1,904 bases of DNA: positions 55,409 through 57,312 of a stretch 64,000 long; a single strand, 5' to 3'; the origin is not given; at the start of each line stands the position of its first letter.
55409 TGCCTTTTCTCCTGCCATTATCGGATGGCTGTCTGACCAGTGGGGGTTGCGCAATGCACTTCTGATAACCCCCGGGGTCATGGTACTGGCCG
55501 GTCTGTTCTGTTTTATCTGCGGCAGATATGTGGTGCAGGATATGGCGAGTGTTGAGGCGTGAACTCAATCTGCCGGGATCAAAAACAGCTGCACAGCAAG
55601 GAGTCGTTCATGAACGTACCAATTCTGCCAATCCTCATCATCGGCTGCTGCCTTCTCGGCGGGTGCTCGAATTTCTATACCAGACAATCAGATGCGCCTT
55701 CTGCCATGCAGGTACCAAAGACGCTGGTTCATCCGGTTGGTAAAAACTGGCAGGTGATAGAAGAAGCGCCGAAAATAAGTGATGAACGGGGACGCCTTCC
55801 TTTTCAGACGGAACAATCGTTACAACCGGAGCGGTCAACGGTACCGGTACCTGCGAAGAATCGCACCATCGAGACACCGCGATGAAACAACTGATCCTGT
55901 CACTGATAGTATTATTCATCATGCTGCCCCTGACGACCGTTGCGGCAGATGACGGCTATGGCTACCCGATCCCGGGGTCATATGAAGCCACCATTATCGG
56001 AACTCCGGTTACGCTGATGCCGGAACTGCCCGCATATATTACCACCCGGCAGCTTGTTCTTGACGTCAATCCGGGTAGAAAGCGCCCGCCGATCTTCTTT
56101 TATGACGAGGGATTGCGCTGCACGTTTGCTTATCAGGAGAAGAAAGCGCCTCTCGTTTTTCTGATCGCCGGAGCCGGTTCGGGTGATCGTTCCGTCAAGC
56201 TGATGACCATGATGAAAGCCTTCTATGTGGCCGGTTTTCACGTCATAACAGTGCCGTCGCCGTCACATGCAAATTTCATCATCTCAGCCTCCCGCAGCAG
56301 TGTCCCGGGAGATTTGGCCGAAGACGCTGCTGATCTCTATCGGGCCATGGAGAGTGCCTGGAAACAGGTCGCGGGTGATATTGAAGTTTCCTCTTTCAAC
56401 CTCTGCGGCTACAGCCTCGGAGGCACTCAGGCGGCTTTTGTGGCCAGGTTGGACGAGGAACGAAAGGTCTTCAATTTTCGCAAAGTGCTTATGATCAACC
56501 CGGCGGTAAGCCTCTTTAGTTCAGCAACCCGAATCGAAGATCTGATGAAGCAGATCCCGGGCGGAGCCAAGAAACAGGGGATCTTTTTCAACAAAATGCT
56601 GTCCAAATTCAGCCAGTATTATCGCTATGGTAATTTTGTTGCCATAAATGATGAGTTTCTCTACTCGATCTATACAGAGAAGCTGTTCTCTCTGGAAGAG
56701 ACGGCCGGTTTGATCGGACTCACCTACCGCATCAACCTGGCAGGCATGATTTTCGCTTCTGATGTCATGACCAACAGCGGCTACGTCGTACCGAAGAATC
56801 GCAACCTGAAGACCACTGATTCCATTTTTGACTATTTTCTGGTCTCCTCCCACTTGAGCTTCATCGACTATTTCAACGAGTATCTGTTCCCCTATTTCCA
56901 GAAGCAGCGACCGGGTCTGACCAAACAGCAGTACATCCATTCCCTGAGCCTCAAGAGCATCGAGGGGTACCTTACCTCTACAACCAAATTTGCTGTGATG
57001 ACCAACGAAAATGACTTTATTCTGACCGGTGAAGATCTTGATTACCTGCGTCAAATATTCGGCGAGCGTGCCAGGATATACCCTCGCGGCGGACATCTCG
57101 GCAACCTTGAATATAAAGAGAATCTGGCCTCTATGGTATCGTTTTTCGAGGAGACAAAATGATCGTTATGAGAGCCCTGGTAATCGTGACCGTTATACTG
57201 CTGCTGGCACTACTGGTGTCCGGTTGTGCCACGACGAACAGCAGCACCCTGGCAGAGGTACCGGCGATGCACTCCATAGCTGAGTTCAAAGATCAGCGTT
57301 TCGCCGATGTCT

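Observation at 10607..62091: Nineteen sigma-54 (-24/-12) promoter matches in 64 kb, about one per transcription unit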

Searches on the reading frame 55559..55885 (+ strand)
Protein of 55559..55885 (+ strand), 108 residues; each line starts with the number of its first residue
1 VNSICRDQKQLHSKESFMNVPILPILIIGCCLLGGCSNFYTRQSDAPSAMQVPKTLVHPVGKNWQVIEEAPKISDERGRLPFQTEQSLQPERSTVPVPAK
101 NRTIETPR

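Call 10: search_protein_families(library=pfam, proteins=[window:55559-55885:+])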
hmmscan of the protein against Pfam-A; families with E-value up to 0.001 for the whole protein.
window:55559-55885:+ (108 aa): 0 families

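Call 65: search_protein_families(library=pfam, proteins=[window:55559-55885:+], max_evalue=1)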
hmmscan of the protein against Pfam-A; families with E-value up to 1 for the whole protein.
window:55559-55885:+ (108 aa): 1 family
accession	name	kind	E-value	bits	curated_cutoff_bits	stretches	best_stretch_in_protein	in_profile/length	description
PF13567.11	DUF4131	-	0.26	11.4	31.6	1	24-91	31-96/165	Domain of unknown function (DUF4131)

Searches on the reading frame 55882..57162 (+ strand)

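Call 10: search_protein_families(library=pfam, proteins=[window:55882-57162:+])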
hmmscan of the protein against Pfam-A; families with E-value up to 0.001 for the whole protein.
window:55882-57162:+ (426 aa): 0 families

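Call 47: search_protein_families(library=ncbifam, proteins=[window:55882-57162:+], max_evalue=0.00001)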
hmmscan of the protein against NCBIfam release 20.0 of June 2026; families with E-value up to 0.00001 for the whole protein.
window:55882-57162:+ (426 aa): 0 families

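Call 65: search_protein_families(library=pfam, proteins=[window:55882-57162:+], max_evalue=1)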
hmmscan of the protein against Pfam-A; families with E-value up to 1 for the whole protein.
window:55882-57162:+ (426 aa): 3 families
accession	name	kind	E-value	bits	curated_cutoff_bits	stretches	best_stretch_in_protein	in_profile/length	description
PF07859.19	Abhydrolase_3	-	0.0077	16.5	25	1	147-214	50-113/210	alpha/beta hydrolase fold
PF00561.26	Abhydrolase_1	-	0.047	13.8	25.8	0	169-192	68-91/245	alpha/beta hydrolase fold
PF05728.18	UPF0227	-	0.11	12.8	21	1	159-214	49-96/187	Uncharacterised protein family (UPF0227)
